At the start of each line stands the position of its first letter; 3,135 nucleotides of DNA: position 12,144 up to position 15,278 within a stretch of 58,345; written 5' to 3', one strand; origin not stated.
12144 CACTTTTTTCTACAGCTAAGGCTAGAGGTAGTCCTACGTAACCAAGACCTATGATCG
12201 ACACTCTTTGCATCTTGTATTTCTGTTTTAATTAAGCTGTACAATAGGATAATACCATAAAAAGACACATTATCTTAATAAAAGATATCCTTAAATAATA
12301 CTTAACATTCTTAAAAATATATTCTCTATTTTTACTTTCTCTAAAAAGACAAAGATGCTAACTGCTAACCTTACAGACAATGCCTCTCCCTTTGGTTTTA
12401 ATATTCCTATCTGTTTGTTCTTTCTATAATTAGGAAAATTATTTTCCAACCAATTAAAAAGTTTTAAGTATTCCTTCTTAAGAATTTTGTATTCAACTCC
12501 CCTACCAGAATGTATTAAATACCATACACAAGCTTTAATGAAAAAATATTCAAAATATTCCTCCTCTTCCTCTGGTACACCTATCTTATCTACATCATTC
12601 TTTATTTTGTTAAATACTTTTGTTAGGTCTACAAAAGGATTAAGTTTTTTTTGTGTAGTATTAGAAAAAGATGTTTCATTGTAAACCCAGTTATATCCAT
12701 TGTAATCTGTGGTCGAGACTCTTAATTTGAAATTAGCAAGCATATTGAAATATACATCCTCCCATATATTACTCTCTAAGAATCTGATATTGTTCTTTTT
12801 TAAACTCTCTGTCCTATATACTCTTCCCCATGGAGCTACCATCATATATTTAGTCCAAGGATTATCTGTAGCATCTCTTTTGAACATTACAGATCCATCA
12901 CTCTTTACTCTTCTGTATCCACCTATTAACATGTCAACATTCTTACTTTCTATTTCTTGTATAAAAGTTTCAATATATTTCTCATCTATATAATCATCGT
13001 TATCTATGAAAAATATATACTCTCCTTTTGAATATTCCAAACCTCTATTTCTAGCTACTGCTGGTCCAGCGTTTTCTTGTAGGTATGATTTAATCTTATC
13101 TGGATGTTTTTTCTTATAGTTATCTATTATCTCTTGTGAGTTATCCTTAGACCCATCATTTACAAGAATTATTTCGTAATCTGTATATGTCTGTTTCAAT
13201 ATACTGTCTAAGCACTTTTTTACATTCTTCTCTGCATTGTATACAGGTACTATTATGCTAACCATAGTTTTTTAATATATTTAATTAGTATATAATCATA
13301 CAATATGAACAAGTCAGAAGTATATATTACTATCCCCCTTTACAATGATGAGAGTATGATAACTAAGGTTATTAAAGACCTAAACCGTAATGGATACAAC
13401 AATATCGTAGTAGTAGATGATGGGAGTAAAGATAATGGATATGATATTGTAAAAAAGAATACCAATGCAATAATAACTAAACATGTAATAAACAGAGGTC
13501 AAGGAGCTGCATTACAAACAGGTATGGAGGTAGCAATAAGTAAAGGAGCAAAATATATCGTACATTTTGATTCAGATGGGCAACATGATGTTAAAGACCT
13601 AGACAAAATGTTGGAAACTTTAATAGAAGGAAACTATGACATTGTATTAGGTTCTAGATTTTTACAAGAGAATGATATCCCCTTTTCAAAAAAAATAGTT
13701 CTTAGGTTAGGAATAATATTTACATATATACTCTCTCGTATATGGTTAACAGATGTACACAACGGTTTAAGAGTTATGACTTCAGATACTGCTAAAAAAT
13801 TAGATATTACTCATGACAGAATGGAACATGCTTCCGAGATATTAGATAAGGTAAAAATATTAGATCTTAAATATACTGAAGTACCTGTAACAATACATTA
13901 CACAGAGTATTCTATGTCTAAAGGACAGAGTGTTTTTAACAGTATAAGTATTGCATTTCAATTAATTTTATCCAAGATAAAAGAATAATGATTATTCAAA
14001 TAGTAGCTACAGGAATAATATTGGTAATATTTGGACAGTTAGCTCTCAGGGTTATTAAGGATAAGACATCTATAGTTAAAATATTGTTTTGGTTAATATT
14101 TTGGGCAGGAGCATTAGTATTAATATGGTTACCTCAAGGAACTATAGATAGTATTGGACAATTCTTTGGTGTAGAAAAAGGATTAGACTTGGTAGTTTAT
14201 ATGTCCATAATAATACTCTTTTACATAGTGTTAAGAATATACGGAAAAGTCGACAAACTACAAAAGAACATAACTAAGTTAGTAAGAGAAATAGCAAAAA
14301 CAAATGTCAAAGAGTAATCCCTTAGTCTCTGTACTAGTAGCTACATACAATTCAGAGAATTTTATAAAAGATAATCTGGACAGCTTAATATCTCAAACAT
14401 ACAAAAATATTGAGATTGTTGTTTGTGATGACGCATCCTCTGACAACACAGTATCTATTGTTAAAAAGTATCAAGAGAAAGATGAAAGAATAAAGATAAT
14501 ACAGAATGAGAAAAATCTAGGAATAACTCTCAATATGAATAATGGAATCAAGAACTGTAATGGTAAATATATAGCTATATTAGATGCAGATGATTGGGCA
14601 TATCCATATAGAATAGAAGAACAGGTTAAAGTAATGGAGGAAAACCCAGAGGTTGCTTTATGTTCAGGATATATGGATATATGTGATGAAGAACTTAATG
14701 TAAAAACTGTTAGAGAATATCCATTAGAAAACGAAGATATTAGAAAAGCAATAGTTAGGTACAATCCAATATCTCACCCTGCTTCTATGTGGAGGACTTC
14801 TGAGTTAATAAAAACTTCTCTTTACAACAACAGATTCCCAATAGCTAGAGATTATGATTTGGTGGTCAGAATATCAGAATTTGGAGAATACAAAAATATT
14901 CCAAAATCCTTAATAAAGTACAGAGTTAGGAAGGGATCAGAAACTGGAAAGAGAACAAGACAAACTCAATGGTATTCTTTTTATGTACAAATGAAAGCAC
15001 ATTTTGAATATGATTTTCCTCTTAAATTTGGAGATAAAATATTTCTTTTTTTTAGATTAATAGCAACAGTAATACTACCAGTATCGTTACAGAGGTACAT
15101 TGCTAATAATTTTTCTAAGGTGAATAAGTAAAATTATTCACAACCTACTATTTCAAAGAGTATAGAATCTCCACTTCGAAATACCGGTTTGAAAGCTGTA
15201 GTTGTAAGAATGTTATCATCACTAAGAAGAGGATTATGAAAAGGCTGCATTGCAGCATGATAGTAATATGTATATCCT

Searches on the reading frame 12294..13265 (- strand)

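Call 8: search_protein_families(library=pfam, proteins=[window:12294-13265:-], max_evalue=0.001)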
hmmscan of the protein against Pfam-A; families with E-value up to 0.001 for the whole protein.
window:12294-13265:- (324 aa): 3 families
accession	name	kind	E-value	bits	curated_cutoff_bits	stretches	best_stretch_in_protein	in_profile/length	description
PF00535.33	Glycos_transf_2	-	5.1e-39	134.3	23.3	1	3-150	1-132/168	Glycosyl transferase family 2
PF10111.15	Glyco_tranf_2_2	-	2.2e-16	60.6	27.3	1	3-112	1-113/276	Glycosyltransferase like family 2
PF13641.12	Glyco_tranf_2_3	-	7.7e-13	49.4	27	1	2-127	3-132/230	Glycosyltransferase like family 2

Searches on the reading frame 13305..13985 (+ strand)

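Call 8: search_protein_families(library=pfam, proteins=[window:13305-13985:+], max_evalue=0.001)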
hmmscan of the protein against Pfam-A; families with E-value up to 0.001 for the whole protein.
window:13305-13985:+ (227 aa): 2 families
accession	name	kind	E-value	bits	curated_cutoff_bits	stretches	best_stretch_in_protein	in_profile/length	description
PF00535.33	Glycos_transf_2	-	1.2e-21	77.9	23.3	1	8-132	2-129/168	Glycosyl transferase family 2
PF13704.12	Glyco_tranf_2_4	-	3.5e-06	27.9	27.5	1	14-91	2-81/98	Glycosyl transferase family 2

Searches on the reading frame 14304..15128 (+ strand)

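Call 8: search_protein_families(library=pfam, proteins=[window:14304-15128:+], max_evalue=0.001)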
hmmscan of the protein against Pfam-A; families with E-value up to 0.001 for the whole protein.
window:14304-15128:+ (275 aa): 3 families
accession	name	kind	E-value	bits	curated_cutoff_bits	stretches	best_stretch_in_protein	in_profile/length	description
PF00535.33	Glycos_transf_2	-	1.5e-39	136.1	23.3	1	9-141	1-132/168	Glycosyl transferase family 2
PF10111.15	Glyco_tranf_2_2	-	8.7e-16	58.7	27.3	1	9-211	1-220/276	Glycosyltransferase like family 2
PF13641.12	Glyco_tranf_2_3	-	1.4e-14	55.2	27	1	8-119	3-118/230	Glycosyltransferase like family 2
